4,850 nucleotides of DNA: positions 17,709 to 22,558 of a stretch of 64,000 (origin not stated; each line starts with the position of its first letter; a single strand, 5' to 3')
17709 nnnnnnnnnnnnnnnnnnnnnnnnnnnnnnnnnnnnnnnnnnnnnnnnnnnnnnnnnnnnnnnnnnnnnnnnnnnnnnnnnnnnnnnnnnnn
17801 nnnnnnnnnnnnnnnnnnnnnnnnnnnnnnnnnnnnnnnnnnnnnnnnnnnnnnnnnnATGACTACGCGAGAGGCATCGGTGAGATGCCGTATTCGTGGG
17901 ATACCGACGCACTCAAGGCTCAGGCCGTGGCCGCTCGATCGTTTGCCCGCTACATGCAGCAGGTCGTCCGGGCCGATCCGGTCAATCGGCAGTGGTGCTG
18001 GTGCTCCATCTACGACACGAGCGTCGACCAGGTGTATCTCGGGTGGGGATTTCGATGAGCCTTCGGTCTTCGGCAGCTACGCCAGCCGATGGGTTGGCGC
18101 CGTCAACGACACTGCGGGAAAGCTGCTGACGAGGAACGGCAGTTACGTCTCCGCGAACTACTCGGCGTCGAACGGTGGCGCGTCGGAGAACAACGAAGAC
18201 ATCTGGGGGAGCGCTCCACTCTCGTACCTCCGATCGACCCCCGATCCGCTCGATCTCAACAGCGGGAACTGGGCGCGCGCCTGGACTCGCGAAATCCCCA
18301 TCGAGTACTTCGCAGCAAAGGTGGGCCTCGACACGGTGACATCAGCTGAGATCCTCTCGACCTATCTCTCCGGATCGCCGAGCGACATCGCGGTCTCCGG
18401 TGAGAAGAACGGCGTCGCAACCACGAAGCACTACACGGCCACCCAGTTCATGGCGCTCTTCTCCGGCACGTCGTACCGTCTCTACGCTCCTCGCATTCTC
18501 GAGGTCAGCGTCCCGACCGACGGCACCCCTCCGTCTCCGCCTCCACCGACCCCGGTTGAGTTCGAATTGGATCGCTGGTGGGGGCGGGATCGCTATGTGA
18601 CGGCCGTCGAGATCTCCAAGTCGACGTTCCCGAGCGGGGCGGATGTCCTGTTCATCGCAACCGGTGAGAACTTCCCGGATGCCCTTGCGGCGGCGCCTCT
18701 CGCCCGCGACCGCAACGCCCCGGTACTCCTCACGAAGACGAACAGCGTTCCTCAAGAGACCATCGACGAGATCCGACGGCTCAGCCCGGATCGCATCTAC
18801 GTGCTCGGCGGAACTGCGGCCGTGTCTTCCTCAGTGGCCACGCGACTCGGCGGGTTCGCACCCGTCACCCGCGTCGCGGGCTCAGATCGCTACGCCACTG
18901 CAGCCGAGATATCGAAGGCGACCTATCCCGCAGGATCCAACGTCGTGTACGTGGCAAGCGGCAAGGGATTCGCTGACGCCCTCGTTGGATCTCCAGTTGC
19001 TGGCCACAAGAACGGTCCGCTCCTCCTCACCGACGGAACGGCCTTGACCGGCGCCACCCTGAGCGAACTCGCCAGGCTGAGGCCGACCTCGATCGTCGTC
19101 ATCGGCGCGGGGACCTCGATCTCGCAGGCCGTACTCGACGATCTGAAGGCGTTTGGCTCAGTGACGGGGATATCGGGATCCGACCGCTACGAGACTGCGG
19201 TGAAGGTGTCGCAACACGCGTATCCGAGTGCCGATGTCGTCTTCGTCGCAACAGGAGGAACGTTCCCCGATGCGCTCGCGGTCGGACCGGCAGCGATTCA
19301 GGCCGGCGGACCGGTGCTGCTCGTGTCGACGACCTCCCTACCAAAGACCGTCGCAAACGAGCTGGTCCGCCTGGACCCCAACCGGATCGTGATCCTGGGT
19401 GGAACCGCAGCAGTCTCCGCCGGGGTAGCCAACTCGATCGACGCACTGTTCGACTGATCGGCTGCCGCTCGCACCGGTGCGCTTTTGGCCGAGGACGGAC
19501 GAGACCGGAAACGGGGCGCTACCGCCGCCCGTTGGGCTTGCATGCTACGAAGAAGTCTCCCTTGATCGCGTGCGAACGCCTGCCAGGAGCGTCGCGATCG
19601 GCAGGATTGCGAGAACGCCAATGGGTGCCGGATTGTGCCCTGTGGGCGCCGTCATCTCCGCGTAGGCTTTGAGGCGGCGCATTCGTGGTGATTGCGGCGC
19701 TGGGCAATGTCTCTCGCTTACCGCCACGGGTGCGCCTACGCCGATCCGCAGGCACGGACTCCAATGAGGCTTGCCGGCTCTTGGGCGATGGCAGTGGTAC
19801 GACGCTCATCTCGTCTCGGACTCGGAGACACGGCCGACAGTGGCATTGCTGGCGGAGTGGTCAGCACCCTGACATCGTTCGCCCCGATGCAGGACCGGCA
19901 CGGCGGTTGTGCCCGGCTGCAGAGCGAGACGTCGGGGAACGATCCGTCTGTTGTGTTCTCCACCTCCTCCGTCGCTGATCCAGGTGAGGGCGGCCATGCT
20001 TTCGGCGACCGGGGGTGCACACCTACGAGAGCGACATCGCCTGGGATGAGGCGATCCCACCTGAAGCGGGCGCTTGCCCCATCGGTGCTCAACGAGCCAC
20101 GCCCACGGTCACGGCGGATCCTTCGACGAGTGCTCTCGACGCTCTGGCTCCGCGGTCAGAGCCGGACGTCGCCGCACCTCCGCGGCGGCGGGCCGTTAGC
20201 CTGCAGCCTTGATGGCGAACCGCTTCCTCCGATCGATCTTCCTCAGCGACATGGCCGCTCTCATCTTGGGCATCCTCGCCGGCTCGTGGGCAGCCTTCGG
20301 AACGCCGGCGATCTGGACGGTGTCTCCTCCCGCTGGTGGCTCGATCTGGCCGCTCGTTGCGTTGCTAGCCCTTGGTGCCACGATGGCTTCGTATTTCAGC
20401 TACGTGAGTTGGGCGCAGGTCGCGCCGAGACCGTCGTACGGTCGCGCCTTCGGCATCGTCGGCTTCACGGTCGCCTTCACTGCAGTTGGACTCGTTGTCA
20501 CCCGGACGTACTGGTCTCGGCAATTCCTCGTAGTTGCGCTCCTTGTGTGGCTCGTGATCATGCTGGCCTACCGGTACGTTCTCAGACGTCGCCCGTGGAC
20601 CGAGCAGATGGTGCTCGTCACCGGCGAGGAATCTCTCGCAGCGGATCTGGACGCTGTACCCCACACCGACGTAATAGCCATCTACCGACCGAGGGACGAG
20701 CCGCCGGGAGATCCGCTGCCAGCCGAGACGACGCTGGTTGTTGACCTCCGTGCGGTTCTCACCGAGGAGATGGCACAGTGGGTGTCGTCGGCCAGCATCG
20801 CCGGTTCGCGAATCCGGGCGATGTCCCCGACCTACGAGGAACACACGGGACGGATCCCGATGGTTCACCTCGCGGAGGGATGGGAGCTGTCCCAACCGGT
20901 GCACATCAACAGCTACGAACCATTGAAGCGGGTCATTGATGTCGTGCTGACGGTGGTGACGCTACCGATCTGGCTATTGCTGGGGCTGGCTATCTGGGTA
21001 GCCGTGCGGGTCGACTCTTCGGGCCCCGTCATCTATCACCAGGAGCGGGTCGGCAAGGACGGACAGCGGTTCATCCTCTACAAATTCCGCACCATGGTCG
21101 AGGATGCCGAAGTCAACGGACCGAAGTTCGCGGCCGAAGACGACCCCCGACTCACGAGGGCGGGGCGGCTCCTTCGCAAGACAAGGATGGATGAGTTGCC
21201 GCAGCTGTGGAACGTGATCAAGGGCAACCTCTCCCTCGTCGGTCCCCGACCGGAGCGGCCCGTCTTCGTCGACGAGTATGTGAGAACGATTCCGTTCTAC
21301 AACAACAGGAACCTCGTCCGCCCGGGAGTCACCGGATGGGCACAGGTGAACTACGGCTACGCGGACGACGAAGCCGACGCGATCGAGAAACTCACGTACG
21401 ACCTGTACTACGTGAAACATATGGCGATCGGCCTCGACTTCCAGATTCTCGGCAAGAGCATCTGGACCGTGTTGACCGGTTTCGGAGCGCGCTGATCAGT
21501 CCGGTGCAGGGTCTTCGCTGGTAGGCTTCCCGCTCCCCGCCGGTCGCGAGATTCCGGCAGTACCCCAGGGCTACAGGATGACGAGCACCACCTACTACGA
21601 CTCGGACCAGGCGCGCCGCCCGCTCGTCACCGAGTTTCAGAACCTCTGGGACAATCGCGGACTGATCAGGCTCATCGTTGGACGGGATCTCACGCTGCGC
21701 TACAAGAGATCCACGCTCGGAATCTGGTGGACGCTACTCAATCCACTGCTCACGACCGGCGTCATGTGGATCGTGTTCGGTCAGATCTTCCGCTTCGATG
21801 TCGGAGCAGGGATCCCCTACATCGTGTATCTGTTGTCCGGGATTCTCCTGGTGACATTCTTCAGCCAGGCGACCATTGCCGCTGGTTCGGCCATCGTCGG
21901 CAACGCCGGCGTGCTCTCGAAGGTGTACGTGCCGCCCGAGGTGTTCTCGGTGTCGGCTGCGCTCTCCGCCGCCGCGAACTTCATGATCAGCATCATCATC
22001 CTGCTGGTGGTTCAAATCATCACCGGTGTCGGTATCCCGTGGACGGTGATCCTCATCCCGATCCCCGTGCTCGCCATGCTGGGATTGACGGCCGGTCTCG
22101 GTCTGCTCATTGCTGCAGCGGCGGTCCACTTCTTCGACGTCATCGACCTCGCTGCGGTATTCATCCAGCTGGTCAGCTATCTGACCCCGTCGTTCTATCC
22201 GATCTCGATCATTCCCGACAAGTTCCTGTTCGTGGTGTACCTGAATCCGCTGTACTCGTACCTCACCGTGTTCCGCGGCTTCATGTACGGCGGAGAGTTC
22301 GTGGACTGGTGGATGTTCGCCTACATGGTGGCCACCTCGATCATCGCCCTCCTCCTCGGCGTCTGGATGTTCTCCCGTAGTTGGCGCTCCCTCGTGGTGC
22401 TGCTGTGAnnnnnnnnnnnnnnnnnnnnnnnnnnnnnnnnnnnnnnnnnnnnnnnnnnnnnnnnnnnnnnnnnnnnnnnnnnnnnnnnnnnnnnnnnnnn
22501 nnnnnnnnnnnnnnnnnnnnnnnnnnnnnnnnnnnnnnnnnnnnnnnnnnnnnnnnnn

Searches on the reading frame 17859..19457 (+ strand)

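Call 15: search_protein_families(library=pfam, proteins=[window:17859-19457:+], max_evalue=0.001)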
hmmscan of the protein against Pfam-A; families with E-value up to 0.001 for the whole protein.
window:17859-19457:+ (532 aa): 1 family
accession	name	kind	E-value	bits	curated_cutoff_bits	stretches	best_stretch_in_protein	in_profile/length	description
PF04122.17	CW_binding_2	-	1.7e-62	208.4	24.9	3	239-326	1-72/73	Cell wall binding domain 2 (CWB2)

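Call 55: search_protein_families(library=ncbifam, proteins=[window:17859-19457:+], max_evalue=0.00001)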
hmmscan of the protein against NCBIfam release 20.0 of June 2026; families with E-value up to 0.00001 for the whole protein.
window:17859-19457:+ (532 aa): 3 families
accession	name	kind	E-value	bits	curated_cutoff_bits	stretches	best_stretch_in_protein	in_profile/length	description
NF033435.1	S-layer_Clost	equivalog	1.8e-25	89.9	650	2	358-529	416-600/728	S-layer protein SlpA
TIGR02669.1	SpoIID_LytB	domain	4.1e-12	46.6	83.3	1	75-190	70-184/270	SpoIID/LytB domain-containing protein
TIGR02870.1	spore_II_D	equivalog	3.5e-09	36.2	234.75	1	72-156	151-232/338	stage II sporulation protein D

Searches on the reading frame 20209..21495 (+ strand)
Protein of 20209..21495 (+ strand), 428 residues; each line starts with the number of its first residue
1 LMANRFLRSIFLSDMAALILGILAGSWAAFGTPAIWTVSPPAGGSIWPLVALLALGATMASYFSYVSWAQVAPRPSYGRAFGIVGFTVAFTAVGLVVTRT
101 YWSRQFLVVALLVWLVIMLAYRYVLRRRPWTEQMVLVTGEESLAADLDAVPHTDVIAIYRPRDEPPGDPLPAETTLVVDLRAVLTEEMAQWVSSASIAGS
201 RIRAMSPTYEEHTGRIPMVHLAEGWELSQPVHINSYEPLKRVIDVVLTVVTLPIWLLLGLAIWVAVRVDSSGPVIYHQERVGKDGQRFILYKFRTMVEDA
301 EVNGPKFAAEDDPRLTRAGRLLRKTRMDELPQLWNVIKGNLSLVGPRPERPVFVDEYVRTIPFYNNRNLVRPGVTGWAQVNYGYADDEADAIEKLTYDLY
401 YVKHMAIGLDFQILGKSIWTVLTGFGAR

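Call 3: search_protein_families(library=pfam, proteins=[window:20209-21495:+], max_evalue=0.01)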
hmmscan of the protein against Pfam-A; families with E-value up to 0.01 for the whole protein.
window:20209-21495:+ (428 aa): 2 families
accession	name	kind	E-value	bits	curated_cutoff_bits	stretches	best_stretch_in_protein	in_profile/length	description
PF02397.22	Bac_transf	-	1.2e-62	211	27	1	240-422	1-178/179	Bacterial sugar transferase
PF25748.1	Herpes_ORF30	-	0.0062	16.5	27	0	368-413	109-160/210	Ictalurid herpesvirus ORF30 protein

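Call 5: search_protein_families(library=ncbifam, proteins=[window:20209-21495:+], max_evalue=0.01)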
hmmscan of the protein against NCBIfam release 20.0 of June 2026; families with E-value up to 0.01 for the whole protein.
window:20209-21495:+ (428 aa): 10 families
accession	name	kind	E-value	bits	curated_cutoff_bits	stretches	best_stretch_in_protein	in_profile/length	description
TIGR03025.1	EPS_sugtrans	subfamily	1.4e-91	308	295.55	2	178-427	194-444/445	exopolysaccharide biosynthesis polyprenyl glycosylphosphotransferase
TIGR03013.1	EpsB_2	subfamily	3.7e-83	280.1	393.35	1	197-428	210-443/443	TIGR03013 family XrtA/PEP-CTERM system glycosyltransferase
TIGR03023.1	WcaJ_sugtrans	equivalog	6.1e-71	240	410.75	1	228-424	251-449/453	undecaprenyl-phosphate glucose phosphotransferase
TIGR03022.1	WbaP_sugtrans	subfamily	1.6e-55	189.2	403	1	178-428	194-456/456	undecaprenyl-phosphate galactose phosphotransferase WbaP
NF007518.0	PRK10124.1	equivalog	1.4e-39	136.1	684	1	238-425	272-458/464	undecaprenyl-phosphate glucose phosphotransferase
NF052601.1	undeca_RfbP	equivalog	5.3e-37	127.4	330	1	235-422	40-236/244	undecaprenyl-phosphate galactose phosphotransferase family protein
NF041877.1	EPS_EpsZ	equivalog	1.1e-34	119.9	800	1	239-427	265-458/459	exopolysaccharide biosynthesis polyisoprenyl-phosphate hexose-1-phosphate transferase EpsZ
NF050817.1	PolSacchBiosHfsE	equivalog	5.4e-34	117.7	750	1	239-418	271-456/467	polysaccharide biosynthesis protein HfsE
NF011751.0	PRK15204.1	equivalog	3.8e-29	101.6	907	1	237-426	277-474/476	undecaprenyl-phosphate galactose phosphotransferase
NF045514.1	glycotran_HepC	equivalog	4.5e-19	68.6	140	1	237-348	114-211/220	heterocyst development glycosyltransferase HepC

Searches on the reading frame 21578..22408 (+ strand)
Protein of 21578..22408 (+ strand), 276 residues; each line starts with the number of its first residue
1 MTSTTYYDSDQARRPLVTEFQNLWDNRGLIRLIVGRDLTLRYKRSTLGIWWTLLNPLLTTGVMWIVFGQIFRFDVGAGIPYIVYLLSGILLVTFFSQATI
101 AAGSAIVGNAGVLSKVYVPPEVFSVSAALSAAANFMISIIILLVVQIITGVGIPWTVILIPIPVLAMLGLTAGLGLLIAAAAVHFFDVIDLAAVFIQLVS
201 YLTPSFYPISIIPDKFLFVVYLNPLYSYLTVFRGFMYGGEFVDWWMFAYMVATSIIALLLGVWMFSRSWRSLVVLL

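Call 3: search_protein_families(library=pfam, proteins=[window:21578-22408:+], max_evalue=0.01)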
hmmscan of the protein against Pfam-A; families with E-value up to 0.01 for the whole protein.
window:21578-22408:+ (276 aa): 1 family
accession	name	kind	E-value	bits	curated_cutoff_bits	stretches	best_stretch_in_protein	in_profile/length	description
PF01061.29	ABC2_membrane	-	8.3e-15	55.3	26.9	1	30-236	3-210/211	ABC-2 type transporter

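Call 5: search_protein_families(library=ncbifam, proteins=[window:21578-22408:+], max_evalue=0.01)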
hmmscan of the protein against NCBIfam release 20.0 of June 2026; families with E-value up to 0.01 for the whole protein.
window:21578-22408:+ (276 aa): 5 families
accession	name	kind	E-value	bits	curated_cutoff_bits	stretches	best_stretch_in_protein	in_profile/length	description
NF050109.1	galactan_ABC_perm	equivalog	1.2e-17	64.3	380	1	19-273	13-268/272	galactan export ABC transporter permease subunit Wzm/RfbD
NF050053.1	CapPschTportKpsM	equivalog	2.5e-10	40.8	300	1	31-270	6-252/257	capsule polysaccharide transporter KpsM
TIGR01247.1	drrB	subfamily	1.2e-06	28.4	223.05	1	41-262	5-231/236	daunorubicin resistance ABC transporter membrane protein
NF011648.0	PRK15066.1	subfamily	2e-05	24.3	225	1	47-264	22-247/257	ABC transporter permease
NF011723.0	PRK15176.1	equivalog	0.0032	17.3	297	1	28-262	19-253/264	Vi polysaccharide ABC transporter inner membrane protein VexB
